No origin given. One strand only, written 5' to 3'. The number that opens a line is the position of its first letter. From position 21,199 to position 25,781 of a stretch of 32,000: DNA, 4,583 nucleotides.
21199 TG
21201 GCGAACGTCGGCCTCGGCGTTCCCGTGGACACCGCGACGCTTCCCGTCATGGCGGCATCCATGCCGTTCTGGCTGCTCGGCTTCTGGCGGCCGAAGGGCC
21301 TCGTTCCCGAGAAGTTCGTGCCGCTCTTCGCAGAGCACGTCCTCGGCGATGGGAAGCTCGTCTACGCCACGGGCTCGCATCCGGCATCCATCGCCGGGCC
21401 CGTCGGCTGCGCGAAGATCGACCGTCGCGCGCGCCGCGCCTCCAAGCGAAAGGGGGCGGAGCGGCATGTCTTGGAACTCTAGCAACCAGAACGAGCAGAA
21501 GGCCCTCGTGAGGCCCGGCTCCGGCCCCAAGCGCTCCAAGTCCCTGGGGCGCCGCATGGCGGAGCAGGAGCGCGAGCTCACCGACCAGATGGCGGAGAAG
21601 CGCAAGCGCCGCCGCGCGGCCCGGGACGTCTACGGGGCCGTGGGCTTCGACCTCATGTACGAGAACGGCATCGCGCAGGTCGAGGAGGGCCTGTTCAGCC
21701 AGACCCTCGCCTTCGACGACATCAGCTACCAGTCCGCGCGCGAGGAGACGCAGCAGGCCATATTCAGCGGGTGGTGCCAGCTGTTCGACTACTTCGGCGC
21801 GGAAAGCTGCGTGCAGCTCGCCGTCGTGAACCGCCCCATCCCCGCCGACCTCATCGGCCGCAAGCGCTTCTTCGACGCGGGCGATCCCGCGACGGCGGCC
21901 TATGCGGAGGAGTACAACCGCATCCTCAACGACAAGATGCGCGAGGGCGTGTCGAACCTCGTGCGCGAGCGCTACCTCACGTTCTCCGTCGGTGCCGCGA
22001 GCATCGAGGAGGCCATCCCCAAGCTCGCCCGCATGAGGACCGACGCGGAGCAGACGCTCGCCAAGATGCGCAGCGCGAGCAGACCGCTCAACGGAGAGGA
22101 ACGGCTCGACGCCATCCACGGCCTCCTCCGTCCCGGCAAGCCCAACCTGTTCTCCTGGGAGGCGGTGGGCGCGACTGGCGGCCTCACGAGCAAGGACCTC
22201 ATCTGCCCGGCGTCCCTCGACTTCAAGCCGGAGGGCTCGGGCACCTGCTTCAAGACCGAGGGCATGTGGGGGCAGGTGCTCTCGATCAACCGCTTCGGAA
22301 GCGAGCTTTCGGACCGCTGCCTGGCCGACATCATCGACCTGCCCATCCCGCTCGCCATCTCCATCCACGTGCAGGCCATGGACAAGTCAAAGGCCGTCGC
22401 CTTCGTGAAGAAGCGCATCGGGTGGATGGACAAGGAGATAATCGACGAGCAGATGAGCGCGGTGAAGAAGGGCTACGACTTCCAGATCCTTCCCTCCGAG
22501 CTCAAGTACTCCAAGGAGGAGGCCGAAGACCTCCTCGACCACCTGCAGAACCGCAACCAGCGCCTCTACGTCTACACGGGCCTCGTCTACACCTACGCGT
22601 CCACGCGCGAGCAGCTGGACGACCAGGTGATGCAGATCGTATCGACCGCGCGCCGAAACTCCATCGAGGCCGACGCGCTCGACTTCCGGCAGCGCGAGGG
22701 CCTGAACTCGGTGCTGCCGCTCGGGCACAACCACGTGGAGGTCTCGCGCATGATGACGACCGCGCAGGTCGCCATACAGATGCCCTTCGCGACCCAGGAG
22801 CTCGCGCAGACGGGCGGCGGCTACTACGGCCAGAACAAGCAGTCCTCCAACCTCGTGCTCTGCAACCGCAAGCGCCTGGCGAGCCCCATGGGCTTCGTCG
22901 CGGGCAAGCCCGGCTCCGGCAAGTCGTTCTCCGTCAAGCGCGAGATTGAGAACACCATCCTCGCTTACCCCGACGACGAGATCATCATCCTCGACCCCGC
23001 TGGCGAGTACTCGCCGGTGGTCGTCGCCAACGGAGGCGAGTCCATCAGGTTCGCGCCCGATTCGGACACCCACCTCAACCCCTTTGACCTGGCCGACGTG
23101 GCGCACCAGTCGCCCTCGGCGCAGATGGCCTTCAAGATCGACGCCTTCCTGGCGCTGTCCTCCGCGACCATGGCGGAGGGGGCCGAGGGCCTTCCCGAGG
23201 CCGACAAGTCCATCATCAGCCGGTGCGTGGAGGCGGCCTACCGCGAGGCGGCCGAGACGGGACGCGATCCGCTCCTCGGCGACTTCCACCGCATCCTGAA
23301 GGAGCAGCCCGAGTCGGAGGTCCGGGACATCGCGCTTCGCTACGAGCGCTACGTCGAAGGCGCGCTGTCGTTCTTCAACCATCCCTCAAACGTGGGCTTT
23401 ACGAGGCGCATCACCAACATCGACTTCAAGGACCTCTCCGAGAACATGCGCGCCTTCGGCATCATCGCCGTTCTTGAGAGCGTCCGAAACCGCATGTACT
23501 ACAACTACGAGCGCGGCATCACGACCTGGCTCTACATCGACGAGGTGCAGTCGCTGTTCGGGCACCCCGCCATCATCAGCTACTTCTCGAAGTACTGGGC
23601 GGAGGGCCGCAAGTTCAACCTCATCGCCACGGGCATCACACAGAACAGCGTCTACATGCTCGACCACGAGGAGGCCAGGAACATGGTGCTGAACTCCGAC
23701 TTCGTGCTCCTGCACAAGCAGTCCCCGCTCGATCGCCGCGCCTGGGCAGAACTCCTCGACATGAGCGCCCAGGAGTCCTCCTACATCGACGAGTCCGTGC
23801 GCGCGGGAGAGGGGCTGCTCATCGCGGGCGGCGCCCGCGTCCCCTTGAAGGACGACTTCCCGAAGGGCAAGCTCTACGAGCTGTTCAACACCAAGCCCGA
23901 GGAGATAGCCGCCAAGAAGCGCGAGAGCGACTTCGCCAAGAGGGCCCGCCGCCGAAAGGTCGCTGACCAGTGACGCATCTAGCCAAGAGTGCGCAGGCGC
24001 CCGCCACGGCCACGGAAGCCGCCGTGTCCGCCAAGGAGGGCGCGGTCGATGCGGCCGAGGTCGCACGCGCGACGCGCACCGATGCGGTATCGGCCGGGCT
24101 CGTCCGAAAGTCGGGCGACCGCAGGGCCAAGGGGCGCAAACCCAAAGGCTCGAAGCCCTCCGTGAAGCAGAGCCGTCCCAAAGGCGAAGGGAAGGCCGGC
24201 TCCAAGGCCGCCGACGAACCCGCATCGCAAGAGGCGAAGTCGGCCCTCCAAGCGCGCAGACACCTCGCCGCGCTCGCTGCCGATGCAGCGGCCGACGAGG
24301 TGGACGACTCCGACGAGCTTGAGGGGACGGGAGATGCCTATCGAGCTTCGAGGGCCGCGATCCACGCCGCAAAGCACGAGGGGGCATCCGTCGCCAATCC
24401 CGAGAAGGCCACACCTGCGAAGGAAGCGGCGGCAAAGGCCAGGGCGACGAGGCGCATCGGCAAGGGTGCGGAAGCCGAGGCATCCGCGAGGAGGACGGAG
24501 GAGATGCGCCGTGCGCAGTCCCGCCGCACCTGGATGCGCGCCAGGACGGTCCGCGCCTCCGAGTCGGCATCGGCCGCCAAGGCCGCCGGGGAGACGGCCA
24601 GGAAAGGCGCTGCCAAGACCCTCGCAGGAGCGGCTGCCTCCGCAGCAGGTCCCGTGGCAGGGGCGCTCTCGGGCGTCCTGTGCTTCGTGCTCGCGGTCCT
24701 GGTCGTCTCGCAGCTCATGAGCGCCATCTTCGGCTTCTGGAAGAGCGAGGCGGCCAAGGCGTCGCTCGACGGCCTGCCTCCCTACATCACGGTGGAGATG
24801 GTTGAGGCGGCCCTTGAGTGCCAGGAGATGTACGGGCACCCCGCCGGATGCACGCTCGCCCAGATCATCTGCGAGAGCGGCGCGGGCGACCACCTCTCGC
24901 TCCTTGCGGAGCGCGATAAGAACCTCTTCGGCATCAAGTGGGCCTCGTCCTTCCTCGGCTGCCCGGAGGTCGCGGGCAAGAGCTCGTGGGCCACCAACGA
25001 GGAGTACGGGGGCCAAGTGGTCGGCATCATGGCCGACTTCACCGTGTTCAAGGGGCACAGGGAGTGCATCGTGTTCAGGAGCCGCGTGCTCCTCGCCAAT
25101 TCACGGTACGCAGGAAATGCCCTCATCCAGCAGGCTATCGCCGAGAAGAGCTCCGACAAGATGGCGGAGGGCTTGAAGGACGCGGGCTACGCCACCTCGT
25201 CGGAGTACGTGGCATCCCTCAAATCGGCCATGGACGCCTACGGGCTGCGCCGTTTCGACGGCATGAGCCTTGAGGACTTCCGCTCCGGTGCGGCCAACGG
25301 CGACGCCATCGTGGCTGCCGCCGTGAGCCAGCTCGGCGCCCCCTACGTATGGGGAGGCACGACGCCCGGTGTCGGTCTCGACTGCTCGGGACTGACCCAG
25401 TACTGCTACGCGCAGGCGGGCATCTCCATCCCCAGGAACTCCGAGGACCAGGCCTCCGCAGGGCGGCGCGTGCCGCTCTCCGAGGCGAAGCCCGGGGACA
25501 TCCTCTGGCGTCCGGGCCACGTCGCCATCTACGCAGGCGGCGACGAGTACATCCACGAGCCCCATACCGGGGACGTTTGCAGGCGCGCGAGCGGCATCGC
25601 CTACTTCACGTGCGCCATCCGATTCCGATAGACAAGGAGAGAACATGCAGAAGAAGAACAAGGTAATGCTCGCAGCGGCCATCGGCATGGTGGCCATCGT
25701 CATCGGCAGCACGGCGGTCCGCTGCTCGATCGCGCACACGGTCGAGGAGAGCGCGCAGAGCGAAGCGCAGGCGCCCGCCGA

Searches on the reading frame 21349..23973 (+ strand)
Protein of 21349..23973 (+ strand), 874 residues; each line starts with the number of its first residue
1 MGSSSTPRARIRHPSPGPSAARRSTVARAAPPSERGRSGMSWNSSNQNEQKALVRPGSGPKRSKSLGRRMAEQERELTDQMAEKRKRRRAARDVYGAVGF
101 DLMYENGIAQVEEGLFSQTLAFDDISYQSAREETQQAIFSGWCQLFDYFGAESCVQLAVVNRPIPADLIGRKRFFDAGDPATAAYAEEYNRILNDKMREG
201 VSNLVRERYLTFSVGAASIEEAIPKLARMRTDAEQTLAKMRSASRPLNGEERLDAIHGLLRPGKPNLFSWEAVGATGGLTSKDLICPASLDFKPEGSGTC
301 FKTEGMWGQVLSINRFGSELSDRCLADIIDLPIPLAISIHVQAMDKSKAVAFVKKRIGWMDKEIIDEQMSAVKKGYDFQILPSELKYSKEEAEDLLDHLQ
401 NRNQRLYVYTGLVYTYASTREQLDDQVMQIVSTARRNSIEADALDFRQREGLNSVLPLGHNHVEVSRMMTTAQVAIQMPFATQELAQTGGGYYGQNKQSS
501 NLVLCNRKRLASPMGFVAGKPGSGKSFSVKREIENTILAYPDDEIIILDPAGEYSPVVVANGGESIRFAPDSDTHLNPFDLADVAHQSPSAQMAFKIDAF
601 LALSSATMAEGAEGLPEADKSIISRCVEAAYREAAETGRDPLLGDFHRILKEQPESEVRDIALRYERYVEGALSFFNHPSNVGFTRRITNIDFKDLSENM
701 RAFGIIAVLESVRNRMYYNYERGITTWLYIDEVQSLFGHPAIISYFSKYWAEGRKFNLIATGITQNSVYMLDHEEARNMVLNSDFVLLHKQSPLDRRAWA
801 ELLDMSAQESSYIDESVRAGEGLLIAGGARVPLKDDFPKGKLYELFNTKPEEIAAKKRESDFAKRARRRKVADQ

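Call 51: search_protein_families(library=pfam, proteins=[window:21349-23973:+], max_evalue=0.001)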
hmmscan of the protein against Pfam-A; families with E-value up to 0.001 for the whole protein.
window:21349-23973:+ (874 aa): 2 families
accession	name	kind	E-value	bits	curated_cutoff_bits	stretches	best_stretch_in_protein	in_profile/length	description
PF01935.23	DUF87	-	9.7e-07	29.5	23.2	1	517-585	28-98/220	Helicase HerA, central domain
PF11130.14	TraC_F_IV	-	0.00014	21.4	28.1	0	384-433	300-348/375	TraC protein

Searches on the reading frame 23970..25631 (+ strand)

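Call 51: search_protein_families(library=pfam, proteins=[window:23970-25631:+], max_evalue=0.001)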
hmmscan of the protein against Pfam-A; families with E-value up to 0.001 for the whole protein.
window:23970-25631:+ (553 aa): 2 families
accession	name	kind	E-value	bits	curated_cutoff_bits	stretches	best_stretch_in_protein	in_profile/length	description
PF00877.26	NLPC_P60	-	1.1e-21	77.2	23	1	456-536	1-86/105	NlpC/P60 family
PF01832.25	Glucosaminidase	-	1.6e-19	71.2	30.2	1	279-425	2-122/123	Mannosyl-glycoprotein endo-beta-N-acetylglucosaminidase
